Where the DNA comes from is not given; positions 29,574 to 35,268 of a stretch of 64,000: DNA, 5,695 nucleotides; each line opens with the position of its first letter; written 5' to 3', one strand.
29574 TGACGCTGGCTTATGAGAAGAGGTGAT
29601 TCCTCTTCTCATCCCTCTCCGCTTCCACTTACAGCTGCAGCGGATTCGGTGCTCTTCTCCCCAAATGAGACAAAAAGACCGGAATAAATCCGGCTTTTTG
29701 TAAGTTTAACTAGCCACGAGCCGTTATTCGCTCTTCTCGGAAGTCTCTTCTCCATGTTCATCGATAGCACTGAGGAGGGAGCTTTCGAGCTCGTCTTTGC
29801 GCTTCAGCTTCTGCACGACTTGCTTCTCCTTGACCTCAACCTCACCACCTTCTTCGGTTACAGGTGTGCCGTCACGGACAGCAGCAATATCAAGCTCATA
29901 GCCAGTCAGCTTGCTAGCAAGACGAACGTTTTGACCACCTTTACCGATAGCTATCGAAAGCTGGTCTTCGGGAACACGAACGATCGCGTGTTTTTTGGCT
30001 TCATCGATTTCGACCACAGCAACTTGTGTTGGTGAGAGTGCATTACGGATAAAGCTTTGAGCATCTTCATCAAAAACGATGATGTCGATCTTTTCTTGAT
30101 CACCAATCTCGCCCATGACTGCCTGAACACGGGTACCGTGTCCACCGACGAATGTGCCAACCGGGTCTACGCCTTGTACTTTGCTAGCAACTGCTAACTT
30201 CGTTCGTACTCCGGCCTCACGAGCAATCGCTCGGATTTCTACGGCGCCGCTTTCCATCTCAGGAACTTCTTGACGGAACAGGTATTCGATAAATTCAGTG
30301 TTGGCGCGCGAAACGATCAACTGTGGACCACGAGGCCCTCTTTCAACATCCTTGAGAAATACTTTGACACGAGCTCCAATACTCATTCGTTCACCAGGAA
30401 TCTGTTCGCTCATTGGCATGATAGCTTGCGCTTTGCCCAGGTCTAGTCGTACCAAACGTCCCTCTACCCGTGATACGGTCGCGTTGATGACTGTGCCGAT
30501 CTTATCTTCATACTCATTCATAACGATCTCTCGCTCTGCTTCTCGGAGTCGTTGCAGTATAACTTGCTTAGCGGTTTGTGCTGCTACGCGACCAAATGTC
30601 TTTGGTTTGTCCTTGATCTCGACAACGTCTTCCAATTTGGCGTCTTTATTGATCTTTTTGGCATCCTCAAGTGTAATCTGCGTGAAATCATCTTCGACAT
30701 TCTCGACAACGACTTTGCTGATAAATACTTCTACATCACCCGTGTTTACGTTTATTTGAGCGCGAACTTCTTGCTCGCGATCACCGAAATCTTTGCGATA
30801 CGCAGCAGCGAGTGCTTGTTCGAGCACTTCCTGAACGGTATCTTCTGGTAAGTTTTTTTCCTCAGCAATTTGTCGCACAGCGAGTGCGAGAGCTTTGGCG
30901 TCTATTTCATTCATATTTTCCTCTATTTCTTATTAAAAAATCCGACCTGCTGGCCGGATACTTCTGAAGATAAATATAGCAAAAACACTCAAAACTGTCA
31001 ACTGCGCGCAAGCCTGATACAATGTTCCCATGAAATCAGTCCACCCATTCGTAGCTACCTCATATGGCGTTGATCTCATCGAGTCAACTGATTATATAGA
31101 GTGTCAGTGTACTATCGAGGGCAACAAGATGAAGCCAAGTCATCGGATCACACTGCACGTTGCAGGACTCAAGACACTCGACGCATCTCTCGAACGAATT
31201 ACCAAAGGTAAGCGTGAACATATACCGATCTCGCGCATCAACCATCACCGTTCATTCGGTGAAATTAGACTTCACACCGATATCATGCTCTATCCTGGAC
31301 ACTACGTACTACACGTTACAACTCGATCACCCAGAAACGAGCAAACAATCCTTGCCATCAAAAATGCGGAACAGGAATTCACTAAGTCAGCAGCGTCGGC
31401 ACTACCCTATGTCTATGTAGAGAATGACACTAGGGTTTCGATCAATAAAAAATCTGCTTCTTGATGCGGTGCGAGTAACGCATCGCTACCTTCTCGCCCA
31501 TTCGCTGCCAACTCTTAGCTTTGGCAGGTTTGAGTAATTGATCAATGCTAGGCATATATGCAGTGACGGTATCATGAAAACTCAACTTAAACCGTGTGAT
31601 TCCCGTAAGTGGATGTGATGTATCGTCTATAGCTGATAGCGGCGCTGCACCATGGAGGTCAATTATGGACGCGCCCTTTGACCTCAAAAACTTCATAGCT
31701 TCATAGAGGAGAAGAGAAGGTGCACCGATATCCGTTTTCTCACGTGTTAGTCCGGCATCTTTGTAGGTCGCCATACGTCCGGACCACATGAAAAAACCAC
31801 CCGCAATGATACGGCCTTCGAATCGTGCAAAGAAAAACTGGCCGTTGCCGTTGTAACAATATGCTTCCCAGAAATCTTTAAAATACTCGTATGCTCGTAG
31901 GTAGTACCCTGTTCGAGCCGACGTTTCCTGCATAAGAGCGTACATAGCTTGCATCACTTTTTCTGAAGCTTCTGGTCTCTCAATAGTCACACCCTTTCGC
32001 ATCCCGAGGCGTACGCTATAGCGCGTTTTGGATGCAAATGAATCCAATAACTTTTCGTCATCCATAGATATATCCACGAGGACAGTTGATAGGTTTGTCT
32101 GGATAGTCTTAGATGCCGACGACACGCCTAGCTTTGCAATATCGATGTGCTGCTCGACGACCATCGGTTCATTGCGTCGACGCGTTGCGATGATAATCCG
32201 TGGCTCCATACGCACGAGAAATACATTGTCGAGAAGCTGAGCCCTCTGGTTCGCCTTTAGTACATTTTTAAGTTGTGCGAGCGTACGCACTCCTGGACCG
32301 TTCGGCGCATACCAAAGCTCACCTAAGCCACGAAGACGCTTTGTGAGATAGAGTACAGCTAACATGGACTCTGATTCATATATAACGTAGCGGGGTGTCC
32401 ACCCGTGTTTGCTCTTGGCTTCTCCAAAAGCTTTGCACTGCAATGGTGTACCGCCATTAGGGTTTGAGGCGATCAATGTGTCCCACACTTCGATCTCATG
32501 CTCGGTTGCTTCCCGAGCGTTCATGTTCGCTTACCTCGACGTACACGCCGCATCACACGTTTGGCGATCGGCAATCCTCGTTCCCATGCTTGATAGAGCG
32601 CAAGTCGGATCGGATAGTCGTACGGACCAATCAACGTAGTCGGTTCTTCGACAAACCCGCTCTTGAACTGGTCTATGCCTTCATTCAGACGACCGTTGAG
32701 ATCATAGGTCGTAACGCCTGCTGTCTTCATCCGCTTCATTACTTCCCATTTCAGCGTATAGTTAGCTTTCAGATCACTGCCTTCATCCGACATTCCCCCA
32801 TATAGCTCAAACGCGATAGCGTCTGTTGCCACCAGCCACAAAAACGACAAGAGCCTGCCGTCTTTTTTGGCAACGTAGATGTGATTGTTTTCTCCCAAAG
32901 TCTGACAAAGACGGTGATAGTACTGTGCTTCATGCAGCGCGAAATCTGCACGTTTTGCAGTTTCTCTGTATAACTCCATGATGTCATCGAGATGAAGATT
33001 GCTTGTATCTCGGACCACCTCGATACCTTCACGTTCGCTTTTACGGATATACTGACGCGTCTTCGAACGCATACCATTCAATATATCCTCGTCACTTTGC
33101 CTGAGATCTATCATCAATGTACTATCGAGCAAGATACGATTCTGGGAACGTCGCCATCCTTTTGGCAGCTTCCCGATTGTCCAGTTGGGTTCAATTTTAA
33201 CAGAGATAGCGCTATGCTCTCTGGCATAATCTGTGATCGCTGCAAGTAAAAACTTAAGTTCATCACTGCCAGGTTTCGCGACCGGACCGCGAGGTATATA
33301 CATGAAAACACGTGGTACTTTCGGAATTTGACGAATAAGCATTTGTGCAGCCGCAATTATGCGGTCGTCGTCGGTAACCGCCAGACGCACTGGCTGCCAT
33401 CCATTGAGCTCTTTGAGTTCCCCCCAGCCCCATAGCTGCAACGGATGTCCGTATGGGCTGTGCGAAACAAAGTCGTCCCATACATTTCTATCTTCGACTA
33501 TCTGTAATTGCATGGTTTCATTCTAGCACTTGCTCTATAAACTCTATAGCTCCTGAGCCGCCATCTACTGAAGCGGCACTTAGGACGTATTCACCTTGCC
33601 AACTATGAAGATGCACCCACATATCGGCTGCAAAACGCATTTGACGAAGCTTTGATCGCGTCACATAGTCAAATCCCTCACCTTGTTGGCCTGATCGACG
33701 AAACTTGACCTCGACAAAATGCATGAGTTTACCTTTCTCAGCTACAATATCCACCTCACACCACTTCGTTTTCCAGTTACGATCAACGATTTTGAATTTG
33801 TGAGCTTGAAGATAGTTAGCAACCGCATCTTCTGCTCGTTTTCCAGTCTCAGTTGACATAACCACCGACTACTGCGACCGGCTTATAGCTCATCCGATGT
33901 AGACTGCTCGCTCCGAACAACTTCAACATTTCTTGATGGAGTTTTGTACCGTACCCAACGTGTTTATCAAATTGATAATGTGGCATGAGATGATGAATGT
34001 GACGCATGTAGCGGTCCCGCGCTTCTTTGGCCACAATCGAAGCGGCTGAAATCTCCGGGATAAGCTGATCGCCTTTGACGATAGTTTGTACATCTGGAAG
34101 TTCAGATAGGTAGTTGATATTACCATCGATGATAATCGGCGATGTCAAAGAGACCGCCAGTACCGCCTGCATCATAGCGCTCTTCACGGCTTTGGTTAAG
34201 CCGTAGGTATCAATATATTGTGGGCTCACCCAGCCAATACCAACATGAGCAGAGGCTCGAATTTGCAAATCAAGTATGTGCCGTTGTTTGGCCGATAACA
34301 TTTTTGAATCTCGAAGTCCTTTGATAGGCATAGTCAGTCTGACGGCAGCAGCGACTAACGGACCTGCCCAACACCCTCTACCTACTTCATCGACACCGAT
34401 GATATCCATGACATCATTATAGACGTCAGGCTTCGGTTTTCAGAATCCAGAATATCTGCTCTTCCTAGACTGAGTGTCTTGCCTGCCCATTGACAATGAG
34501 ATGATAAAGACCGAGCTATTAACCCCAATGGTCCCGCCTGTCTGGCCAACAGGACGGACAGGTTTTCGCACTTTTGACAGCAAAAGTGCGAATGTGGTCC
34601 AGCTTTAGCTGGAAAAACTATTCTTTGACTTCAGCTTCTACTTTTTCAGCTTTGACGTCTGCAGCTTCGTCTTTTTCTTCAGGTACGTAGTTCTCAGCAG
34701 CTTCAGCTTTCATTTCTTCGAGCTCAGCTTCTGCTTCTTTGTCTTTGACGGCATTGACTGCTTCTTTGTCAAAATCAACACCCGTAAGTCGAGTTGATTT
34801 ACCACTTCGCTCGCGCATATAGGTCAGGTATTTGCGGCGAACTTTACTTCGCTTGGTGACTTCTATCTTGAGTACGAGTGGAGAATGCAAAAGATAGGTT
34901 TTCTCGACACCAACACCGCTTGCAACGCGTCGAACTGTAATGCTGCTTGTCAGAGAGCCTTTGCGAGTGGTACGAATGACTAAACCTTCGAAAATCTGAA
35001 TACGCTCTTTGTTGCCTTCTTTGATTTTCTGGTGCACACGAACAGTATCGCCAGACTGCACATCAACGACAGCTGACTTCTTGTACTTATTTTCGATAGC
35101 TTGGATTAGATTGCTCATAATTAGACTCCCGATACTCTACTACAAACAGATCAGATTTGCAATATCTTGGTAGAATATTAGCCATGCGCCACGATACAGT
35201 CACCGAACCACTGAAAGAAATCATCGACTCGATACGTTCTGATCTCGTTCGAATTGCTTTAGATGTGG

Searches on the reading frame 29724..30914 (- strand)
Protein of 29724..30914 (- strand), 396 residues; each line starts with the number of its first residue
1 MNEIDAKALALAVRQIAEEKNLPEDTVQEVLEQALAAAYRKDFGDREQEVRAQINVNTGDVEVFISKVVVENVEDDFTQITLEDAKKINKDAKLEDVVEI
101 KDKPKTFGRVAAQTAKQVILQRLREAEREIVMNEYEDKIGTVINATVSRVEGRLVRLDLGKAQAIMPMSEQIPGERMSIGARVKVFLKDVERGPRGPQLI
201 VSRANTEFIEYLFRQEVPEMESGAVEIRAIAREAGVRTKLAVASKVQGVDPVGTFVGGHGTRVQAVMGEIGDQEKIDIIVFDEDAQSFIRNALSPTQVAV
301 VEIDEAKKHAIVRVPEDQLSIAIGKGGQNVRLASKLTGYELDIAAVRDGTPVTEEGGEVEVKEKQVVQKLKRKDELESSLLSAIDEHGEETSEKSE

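Call 72: find_encoding_contigs(protein=window:29724-30914:-, flank=1500, max_places=10)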
Protein window:29724-30914:- (396 aa): 7 contigs read that carry it; 4 places shown.
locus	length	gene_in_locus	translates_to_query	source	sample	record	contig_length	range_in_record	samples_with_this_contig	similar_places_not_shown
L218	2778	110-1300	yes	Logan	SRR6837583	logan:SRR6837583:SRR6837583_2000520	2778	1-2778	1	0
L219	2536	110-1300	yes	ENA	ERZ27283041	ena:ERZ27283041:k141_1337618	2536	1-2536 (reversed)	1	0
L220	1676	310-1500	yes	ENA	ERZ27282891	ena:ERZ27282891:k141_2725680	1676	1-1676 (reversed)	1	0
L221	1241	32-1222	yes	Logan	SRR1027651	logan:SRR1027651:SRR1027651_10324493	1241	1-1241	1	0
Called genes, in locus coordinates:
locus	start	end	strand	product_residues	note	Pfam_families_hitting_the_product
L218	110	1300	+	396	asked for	PF08529:NusA_N, PF13184:KH_NusA_1st, PF26594:KH_NusA_2nd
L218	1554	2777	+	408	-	?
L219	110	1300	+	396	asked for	PF08529:NusA_N, PF13184:KH_NusA_1st, PF26594:KH_NusA_2nd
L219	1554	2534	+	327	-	?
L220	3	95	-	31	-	?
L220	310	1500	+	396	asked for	PF08529:NusA_N, PF13184:KH_NusA_1st, PF26594:KH_NusA_2nd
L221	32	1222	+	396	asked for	PF08529:NusA_N, PF13184:KH_NusA_1st, PF26594:KH_NusA_2nd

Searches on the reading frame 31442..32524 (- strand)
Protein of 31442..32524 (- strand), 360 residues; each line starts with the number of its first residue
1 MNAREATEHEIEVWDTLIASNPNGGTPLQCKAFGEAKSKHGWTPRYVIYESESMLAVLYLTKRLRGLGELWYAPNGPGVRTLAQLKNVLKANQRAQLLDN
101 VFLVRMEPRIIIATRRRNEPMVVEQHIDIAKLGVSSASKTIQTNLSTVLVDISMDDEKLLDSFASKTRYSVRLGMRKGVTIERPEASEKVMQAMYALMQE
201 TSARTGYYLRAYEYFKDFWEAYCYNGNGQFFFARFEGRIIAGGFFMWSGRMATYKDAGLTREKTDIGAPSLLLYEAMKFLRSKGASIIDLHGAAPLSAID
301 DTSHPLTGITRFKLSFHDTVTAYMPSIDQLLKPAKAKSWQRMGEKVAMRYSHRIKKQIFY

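Call 105: search_protein_families(library=pfam, proteins=[window:31442-32524:-], max_evalue=0.00001)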
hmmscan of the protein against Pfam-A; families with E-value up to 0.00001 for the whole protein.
window:31442-32524:- (360 aa): 2 families
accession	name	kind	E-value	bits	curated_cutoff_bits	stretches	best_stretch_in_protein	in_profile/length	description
PF02388.22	FemAB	-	7.3e-22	78.2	24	1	25-222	16-227/406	FemAB family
PF13480.13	Acetyltransf_6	-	1.7e-09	38.4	22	1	165-292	1-136/143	Acetyltransferase (GNAT) domain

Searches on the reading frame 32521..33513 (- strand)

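Call 105: search_protein_families(library=pfam, proteins=[window:32521-33513:-], max_evalue=0.00001)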
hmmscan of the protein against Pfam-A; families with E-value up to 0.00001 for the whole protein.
window:32521-33513:- (330 aa): 2 families
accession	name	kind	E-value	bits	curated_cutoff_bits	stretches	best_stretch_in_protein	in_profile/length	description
PF02388.22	FemAB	-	2.6e-42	145.5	24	3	11-114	5-109/406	FemAB family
PF13480.13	Acetyltransf_6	-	9.2e-16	58.7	22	1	148-284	3-142/143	Acetyltransferase (GNAT) domain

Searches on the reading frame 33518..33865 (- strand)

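Call 105: search_protein_families(library=pfam, proteins=[window:33518-33865:-], max_evalue=0.00001)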
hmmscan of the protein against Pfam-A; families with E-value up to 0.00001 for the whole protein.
window:33518-33865:- (115 aa): 1 family
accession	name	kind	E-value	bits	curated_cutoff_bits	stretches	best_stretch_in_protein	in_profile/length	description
PF02021.23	UPF0102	-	4.8e-21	75.3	23.6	1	11-85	1-71/80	Uncharacterised protein family UPF0102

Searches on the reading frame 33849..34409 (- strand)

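Call 105: search_protein_families(library=pfam, proteins=[window:33849-34409:-], max_evalue=0.00001)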
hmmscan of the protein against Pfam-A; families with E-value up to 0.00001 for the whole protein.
window:33849-34409:- (186 aa): 1 family
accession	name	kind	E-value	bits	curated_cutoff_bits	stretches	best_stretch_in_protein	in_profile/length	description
PF01351.25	RNase_HII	-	1.2e-27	97.6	25.8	1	4-177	1-198/199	Ribonuclease HII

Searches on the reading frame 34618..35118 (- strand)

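Call 105: search_protein_families(library=pfam, proteins=[window:34618-35118:-], max_evalue=0.00001)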
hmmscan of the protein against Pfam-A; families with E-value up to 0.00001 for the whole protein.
window:34618-35118:- (166 aa): 1 family
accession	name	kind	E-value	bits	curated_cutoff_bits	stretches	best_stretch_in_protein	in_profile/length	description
PF01245.26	Ribosomal_L19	-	7.7e-37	126.1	22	1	3-111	1-108/111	Ribosomal protein L19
